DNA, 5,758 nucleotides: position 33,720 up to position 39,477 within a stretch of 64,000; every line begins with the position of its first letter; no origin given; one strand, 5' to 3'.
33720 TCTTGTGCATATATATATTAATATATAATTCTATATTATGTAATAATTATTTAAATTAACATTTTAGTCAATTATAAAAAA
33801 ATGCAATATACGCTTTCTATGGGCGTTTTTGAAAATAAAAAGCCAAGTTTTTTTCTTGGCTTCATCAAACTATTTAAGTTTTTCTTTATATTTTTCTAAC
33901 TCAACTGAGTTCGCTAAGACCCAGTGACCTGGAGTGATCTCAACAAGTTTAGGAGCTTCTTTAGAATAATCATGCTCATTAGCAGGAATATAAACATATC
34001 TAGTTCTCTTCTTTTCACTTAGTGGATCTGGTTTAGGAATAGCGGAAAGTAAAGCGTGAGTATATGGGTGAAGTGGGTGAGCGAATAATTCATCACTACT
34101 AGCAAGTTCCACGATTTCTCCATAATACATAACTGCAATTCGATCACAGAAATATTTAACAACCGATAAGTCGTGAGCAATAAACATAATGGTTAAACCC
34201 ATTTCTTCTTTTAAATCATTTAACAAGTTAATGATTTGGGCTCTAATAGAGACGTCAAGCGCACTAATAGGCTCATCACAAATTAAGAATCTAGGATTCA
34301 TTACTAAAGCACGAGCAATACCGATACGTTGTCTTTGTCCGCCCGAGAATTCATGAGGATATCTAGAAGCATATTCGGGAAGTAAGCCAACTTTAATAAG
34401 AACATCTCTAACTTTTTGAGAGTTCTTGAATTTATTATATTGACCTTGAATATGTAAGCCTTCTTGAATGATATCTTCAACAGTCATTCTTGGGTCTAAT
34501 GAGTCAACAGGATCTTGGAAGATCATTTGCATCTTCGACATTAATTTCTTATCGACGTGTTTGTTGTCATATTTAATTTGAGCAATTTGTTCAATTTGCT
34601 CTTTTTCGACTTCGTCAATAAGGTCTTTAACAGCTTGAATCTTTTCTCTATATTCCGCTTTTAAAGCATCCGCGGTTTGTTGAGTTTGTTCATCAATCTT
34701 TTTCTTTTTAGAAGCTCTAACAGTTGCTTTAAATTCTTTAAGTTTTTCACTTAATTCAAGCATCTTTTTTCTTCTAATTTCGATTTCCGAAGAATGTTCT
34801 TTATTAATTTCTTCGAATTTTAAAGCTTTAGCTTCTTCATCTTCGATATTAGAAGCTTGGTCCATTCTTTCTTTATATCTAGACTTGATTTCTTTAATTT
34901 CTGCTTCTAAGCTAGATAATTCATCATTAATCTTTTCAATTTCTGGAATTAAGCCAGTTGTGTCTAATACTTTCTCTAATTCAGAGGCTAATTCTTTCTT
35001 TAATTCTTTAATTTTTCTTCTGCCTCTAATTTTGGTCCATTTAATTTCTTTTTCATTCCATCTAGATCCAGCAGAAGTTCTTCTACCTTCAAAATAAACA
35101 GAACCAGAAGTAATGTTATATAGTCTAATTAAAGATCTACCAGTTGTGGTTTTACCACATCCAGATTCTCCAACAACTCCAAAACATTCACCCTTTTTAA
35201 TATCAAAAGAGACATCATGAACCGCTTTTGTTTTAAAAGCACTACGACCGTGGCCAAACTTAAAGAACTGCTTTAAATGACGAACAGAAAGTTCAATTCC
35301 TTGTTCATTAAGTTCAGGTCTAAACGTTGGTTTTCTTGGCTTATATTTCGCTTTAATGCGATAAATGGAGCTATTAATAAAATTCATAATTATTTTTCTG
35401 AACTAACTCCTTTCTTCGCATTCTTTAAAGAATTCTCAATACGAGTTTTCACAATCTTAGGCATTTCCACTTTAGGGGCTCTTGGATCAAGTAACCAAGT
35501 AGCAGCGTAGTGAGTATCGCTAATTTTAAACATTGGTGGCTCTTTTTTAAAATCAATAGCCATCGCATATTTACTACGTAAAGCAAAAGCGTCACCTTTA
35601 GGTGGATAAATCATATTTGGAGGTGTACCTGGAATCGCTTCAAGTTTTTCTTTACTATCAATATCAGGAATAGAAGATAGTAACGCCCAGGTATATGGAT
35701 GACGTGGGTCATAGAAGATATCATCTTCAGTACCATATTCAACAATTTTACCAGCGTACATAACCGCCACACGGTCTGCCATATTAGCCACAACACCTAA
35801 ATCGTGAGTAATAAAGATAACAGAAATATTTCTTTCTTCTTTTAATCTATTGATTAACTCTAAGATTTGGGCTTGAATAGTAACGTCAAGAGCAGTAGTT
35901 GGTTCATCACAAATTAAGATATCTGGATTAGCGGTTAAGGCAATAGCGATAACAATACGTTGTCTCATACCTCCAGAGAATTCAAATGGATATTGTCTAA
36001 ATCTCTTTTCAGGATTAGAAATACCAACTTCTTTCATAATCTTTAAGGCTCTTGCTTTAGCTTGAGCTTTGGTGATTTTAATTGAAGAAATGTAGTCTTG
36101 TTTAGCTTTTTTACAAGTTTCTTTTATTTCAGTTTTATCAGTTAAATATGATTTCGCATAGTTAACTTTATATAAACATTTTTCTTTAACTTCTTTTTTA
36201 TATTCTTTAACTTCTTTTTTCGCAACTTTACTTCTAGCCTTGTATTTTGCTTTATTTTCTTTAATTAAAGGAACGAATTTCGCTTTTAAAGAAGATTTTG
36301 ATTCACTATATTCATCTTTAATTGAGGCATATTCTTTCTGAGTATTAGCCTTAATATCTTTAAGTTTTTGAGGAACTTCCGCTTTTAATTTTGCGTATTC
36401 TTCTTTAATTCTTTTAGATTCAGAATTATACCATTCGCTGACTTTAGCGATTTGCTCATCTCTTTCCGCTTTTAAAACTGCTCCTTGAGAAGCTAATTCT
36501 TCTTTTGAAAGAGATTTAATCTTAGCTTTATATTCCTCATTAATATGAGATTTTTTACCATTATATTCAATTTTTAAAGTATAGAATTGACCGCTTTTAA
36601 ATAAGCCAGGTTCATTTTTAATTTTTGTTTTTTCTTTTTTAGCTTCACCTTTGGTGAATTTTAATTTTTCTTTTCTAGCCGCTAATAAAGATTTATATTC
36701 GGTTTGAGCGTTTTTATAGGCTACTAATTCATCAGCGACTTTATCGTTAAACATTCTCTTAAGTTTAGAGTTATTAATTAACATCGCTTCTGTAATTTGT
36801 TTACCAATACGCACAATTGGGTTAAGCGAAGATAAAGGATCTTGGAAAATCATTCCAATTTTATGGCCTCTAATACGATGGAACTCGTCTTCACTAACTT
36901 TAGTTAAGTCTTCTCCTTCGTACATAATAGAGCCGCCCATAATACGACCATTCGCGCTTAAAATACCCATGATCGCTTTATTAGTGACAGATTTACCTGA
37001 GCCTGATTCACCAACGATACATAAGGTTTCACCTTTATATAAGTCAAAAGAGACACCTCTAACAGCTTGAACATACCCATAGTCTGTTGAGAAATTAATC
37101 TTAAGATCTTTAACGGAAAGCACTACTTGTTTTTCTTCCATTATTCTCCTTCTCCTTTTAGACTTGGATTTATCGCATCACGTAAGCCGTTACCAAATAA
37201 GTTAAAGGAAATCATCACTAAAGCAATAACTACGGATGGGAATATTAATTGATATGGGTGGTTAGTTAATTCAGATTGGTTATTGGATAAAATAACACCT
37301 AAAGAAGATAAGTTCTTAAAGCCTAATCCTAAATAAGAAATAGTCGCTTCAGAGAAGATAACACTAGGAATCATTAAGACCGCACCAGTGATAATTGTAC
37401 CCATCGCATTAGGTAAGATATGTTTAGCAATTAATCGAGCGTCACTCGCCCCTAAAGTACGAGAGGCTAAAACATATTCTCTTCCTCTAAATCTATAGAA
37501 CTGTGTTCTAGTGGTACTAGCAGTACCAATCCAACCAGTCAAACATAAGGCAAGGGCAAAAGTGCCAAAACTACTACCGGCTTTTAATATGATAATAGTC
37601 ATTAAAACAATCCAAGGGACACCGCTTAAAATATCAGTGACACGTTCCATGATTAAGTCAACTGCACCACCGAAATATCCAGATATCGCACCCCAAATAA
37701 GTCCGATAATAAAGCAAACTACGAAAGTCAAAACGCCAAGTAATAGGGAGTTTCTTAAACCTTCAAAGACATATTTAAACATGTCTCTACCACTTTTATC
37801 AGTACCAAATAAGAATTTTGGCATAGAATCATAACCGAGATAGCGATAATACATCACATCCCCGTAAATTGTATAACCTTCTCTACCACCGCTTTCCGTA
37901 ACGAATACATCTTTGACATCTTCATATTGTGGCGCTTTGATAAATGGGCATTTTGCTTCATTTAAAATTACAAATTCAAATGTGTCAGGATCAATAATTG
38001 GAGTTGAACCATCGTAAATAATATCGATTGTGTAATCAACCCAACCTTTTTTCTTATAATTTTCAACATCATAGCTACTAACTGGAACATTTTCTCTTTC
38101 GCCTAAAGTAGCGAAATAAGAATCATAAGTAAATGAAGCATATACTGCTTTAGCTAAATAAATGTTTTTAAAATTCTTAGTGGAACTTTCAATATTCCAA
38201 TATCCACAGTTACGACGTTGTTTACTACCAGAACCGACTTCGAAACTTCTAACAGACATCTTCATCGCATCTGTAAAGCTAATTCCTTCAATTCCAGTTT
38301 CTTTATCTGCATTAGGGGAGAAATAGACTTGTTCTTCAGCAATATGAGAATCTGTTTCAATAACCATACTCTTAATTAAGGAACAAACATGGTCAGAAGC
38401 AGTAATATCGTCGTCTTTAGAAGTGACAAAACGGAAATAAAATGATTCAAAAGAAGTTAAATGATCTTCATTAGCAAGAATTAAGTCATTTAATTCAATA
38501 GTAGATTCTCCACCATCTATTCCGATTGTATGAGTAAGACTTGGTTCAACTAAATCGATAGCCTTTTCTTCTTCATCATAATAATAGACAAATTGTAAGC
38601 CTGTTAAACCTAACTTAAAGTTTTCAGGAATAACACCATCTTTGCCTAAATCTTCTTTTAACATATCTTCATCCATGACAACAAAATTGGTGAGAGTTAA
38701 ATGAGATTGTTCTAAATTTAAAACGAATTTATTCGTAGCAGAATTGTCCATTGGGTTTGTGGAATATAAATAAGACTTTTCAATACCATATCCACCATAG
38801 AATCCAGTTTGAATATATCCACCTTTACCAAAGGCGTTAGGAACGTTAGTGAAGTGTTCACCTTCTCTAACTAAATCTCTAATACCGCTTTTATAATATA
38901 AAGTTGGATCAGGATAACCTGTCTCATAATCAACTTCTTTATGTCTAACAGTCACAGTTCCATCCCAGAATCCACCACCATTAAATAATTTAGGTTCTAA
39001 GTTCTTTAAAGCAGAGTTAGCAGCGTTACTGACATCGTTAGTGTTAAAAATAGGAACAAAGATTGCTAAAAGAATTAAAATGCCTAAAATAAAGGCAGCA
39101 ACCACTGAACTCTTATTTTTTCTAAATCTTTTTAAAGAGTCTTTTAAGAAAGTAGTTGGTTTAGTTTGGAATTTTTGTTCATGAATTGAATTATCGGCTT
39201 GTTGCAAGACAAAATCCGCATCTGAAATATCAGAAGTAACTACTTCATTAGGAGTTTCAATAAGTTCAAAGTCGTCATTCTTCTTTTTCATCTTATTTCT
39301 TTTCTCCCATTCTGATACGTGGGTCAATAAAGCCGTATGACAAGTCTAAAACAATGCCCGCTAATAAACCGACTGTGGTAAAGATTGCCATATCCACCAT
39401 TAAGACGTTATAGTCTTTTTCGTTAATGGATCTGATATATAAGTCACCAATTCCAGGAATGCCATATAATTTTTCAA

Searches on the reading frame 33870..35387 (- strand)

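Call 34: search_protein_families(library=pfam, proteins=[window:33870-35387:-], max_evalue=0.001)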
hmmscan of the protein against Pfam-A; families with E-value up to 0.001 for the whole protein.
window:33870-35387:- (505 aa): 2 families
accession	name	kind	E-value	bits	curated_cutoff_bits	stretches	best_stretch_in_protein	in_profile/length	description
PF00005.33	ABC_tran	-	3.4e-30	105.9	25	2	269-374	40-136/137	ABC transporter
PF08352.17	oligo_HPY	-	1.4e-08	35.4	27.1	1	426-459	1-34/65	Oligopeptide/dipeptide transporter, C-terminal region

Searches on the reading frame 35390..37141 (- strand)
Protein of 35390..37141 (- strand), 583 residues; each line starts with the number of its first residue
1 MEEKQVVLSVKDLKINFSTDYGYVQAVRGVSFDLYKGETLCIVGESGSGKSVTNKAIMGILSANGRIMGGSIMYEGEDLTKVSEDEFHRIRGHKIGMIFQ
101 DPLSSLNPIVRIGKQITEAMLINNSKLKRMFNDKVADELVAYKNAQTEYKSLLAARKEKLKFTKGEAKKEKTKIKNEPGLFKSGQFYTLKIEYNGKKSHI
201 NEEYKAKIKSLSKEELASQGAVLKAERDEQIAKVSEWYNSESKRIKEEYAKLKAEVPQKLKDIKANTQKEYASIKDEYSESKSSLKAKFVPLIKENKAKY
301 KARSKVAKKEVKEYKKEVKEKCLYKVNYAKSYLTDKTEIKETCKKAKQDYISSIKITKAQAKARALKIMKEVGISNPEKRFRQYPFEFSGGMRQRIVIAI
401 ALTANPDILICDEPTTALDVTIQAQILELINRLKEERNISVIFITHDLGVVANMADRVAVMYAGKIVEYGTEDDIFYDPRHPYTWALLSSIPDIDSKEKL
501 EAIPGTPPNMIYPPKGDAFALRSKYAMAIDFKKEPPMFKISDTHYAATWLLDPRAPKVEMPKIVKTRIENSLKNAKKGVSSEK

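Call 34: search_protein_families(library=pfam, proteins=[window:35390-37141:-], max_evalue=0.001)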
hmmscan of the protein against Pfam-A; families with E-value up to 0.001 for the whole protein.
window:35390-37141:- (583 aa): 3 families
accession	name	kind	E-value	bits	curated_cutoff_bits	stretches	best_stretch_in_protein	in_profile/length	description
PF00005.33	ABC_tran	-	2.6e-29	103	25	1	28-416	2-137/137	ABC transporter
PF08352.17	oligo_HPY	-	1.6e-14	54.5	27.1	1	467-528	1-63/65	Oligopeptide/dipeptide transporter, C-terminal region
PF13304.12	AAA_21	-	4.3e-09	37.3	27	1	319-451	166-303/304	AAA domain, putative AbiEii toxin, Type IV TA system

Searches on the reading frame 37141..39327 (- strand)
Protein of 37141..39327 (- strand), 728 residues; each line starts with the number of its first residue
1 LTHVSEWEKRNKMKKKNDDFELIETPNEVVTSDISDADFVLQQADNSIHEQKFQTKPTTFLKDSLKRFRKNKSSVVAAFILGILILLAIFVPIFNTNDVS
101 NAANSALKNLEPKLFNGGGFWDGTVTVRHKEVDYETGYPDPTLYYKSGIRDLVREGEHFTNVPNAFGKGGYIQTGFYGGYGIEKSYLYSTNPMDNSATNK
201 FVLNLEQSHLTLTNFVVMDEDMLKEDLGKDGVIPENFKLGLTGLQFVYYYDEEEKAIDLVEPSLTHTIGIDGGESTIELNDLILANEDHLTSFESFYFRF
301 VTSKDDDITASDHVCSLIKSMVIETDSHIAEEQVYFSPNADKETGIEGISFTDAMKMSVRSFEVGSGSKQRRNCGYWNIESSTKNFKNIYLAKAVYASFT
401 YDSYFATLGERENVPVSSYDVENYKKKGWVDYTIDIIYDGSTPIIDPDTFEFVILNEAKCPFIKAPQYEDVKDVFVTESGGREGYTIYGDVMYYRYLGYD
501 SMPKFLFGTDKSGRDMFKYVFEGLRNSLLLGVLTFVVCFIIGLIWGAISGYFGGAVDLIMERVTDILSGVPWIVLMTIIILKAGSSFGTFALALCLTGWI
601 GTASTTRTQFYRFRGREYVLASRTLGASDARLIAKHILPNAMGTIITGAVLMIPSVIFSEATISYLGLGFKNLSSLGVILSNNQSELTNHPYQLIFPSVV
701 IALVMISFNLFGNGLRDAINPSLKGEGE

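Call 34: search_protein_families(library=pfam, proteins=[window:37141-39327:-], max_evalue=0.001)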
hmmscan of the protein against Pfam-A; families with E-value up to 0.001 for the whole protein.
window:37141-39327:- (728 aa): 2 families
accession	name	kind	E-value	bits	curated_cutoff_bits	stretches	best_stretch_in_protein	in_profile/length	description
PF00528.27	BPD_transp_1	-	1.6e-28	100.1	26.4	1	542-724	1-183/184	Binding-protein-dependent transport system inner membrane component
PF12911.12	OppC_N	-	4.2e-10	39.8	23.9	1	59-101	1-43/53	N-terminal TM domain of oligopeptide transport permease C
